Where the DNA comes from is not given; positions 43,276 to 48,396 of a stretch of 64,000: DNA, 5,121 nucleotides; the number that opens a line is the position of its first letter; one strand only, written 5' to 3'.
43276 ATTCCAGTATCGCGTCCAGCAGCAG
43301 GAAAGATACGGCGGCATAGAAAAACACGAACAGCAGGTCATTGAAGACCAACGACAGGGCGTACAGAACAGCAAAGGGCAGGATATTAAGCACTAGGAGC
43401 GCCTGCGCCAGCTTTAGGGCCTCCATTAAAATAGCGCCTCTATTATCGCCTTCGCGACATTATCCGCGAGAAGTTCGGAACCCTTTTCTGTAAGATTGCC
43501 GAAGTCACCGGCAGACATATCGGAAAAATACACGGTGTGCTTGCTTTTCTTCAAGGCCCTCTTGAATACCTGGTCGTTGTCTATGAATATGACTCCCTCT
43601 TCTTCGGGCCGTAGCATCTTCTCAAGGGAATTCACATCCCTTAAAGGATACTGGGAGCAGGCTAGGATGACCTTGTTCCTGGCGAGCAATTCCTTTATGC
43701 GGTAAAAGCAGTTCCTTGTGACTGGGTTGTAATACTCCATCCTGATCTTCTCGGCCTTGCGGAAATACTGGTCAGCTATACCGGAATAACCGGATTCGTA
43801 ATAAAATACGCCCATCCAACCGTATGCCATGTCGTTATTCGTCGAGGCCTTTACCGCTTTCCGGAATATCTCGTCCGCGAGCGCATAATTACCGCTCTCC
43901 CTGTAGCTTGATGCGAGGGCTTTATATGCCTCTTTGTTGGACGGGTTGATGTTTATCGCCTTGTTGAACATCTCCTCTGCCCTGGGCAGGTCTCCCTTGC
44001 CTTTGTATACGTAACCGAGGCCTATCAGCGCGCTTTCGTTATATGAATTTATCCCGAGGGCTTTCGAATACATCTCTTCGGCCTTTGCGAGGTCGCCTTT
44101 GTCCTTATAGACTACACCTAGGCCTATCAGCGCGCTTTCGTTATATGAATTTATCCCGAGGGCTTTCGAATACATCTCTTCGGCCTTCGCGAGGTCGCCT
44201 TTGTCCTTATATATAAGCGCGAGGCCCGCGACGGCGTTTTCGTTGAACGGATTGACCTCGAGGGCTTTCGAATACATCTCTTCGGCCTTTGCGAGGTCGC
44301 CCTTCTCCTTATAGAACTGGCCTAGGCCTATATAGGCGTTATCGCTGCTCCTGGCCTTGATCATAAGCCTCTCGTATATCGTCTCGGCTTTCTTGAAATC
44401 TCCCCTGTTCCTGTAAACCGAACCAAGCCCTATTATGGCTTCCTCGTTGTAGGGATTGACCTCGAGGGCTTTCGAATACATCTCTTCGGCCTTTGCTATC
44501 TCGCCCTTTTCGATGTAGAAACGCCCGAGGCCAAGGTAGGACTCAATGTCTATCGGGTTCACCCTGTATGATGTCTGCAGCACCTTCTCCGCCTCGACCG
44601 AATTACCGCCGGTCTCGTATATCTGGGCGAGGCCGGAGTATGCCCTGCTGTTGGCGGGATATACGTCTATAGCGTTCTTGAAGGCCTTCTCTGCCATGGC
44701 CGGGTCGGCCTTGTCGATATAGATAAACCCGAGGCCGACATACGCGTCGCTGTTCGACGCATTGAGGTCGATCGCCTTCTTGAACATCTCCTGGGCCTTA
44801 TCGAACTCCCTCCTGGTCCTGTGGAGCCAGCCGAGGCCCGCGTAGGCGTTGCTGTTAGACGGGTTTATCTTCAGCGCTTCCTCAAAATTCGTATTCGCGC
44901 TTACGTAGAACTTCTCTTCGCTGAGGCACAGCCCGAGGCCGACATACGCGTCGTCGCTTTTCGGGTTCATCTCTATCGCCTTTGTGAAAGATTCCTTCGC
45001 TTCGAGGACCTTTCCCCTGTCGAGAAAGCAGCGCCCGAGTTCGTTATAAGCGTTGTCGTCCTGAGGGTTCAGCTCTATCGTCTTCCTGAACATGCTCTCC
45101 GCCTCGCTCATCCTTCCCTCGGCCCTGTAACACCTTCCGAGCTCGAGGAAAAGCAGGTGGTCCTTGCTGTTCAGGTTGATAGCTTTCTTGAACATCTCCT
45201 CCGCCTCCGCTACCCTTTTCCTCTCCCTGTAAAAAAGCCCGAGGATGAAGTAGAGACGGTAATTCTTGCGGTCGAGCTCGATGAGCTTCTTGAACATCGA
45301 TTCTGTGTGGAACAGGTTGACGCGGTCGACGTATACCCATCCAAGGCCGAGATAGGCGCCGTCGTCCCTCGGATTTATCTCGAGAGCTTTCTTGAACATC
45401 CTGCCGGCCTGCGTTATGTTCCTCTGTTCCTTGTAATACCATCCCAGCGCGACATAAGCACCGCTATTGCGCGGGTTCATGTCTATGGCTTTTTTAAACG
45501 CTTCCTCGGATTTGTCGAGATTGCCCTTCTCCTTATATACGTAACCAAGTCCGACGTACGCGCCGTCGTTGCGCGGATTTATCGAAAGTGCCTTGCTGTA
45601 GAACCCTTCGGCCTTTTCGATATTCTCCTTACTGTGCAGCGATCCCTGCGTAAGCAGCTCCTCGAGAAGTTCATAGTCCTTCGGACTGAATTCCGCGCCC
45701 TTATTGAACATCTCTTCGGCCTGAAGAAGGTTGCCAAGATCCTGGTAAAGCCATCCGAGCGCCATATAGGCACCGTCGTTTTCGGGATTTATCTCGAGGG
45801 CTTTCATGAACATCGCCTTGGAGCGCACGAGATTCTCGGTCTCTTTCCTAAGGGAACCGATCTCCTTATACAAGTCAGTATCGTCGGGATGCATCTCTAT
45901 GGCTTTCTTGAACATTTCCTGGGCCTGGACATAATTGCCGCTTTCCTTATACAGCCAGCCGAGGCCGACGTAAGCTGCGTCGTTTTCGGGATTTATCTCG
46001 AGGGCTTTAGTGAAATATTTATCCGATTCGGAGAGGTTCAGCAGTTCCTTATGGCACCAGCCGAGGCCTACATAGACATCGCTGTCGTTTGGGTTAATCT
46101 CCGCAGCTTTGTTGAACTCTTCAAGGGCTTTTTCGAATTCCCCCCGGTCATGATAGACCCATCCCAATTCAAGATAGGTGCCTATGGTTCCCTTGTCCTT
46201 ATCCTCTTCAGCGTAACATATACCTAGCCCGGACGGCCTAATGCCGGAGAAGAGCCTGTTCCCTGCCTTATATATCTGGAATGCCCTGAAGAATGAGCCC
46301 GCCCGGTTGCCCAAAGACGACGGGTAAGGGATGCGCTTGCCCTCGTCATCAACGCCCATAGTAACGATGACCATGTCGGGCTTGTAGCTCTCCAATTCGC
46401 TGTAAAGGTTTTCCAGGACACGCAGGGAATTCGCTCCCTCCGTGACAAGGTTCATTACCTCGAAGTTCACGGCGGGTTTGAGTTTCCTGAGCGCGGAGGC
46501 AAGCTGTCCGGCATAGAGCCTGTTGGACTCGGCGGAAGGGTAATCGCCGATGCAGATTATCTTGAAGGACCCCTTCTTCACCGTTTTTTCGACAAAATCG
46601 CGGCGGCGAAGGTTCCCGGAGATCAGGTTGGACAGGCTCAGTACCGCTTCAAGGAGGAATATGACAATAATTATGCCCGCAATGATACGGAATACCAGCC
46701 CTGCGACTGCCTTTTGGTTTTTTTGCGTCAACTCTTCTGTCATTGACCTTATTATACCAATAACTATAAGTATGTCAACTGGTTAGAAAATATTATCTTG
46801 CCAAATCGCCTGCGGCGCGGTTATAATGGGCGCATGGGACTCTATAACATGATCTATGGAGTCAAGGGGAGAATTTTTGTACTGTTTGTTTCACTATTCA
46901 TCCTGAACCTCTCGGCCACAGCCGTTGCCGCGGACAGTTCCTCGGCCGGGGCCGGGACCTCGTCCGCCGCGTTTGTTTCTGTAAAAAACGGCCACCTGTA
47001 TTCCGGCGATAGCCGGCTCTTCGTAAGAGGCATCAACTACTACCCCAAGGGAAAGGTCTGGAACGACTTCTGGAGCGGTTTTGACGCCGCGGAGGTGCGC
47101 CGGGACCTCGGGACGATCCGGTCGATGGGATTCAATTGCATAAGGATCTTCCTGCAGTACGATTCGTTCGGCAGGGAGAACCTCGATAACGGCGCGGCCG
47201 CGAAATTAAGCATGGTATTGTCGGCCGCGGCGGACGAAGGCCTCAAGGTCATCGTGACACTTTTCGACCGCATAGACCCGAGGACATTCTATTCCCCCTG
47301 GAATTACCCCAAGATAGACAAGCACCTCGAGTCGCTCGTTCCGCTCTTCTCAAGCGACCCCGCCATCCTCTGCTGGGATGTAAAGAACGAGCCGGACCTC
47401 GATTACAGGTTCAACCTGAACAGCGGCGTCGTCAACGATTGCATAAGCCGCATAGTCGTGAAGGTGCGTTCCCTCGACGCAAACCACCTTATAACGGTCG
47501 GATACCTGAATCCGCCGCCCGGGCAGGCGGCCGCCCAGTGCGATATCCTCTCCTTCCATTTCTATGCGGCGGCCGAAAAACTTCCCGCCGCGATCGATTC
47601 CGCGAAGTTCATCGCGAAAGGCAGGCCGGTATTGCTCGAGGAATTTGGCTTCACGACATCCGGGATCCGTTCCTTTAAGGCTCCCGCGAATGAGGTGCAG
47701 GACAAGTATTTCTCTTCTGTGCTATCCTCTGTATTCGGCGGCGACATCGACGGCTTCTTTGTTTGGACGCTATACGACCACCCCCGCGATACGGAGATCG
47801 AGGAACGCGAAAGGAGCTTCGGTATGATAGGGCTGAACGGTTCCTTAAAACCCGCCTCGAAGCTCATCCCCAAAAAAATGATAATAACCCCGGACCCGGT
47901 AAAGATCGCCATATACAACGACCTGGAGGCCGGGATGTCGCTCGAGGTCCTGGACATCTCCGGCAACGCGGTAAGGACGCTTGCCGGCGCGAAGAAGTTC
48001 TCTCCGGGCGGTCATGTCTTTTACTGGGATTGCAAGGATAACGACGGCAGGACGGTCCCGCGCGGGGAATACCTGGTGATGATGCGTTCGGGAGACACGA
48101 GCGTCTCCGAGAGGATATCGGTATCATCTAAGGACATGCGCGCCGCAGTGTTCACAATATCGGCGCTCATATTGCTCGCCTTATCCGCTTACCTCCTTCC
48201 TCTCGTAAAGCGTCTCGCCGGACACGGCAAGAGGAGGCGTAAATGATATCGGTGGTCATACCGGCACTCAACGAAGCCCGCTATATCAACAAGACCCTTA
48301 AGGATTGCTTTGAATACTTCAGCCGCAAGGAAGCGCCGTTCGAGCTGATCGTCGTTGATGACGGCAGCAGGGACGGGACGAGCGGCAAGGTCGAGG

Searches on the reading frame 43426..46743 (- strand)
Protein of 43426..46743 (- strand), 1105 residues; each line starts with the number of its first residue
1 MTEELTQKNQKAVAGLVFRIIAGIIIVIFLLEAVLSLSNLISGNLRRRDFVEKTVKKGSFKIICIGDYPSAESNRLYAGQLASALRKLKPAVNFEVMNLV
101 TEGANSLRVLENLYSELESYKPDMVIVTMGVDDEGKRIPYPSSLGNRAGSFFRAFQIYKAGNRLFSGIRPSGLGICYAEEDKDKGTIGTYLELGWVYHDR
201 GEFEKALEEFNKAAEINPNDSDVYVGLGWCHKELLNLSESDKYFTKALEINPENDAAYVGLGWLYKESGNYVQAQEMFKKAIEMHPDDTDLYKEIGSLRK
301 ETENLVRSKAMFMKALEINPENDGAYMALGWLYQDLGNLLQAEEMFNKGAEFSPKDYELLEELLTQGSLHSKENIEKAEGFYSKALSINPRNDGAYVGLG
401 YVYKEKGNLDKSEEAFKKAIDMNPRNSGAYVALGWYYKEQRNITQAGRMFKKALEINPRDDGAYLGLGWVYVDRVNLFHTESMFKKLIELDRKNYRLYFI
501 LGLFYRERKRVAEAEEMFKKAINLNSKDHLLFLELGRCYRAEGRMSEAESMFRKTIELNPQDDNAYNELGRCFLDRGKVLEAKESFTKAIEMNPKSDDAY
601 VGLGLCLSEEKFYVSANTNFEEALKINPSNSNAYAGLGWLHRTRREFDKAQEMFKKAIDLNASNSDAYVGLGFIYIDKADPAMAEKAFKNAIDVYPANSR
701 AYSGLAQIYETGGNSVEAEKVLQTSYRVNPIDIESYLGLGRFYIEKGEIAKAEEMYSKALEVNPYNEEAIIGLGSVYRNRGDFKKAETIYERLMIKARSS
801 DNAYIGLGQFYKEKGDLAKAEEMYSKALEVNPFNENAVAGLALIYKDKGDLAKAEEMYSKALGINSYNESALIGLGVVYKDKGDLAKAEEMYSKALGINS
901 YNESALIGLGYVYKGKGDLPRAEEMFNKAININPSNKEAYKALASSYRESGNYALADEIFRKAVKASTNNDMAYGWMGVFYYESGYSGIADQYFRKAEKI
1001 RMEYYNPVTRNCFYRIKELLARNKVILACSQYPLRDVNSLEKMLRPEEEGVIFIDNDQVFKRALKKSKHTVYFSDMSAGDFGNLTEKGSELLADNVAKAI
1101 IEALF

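Call 67: search_protein_families(library=pfam, proteins=[window:43426-46743:-], max_evalue=0.00001)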
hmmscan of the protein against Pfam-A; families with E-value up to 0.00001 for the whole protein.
window:43426-46743:- (1105 aa): 33 families (the best 25 are shown)
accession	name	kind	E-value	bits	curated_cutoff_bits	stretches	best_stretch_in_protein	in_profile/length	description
PF00515.34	TPR_1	-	1.4e-116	376.5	27.8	3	803-834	3-34/34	Tetratricopeptide repeat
PF13181.12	TPR_8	-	2.5e-113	361.2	25.7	1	395-426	3-34/34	Tetratricopeptide repeat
PF13431.12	TPR_17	-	1.8e-110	352.6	24.4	1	243-276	1-34/34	Tetratricopeptide repeat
PF07719.23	TPR_2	-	7.4e-107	341.2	27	1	190-220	4-34/34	Tetratricopeptide repeat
PF14559.12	TPR_19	-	2.1e-94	310.3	25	5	242-292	12-61/68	Tetratricopeptide repeat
PF13424.12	TPR_12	-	3.8e-80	264.5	30.1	5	870-932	4-74/77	Tetratricopeptide repeat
PF13428.12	TPR_14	-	6.8e-72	230.8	23.5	0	189-228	3-42/44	Tetratricopeptide repeat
PF13414.12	TPR_11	-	2.2e-70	232.5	26.8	1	196-228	3-35/42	TPR repeat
PF13432.12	TPR_16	-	7.1e-66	218.6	32.7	0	811-868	7-64/65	Tetratricopeptide repeat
PF13176.12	TPR_7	-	4.8e-54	176.3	27.9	0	533-562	3-34/36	Tetratricopeptide repeat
PF23914.1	TPR_CcmH_CycH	-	2.2e-51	174.3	42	2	553-666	40-156/158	Cytochrome c-type biogenesis protein H TPR domain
PF13374.12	TPR_10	-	1.1e-37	127.3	27.5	0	501-523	8-30/42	Tetratricopeptide repeat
PF13174.12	TPR_6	-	1.5e-37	126.1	26.3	0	257-287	2-32/33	Tetratricopeptide repeat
PF25062.1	ARM_TT21_N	-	2.3e-29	103.2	40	0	185-287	98-200/222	Tetratricopeptide repeat protein 21 N-terminal ARM repeat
PF25063.1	ARM_TT21_C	-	1.7e-23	84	35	0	500-631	26-163/209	Tetratricopeptide repeat protein 21 C-terminal ARM domain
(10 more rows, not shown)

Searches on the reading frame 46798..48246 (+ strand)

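Call 68: search_protein_families(library=pfam, proteins=[window:46798-48246:+], max_evalue=0.00001)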
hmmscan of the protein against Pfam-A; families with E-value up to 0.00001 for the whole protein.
window:46798-48246:+ (482 aa): 2 families
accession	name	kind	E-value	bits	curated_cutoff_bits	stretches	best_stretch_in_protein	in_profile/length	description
PF00150.24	Cellulase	-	2.5e-12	47.3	23.5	1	106-289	29-243/272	Cellulase (glycosyl hydrolase family 5)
PF13860.13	FlgD_ig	-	1e-07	32.3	27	1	380-431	25-75/79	FlgD Ig-like domain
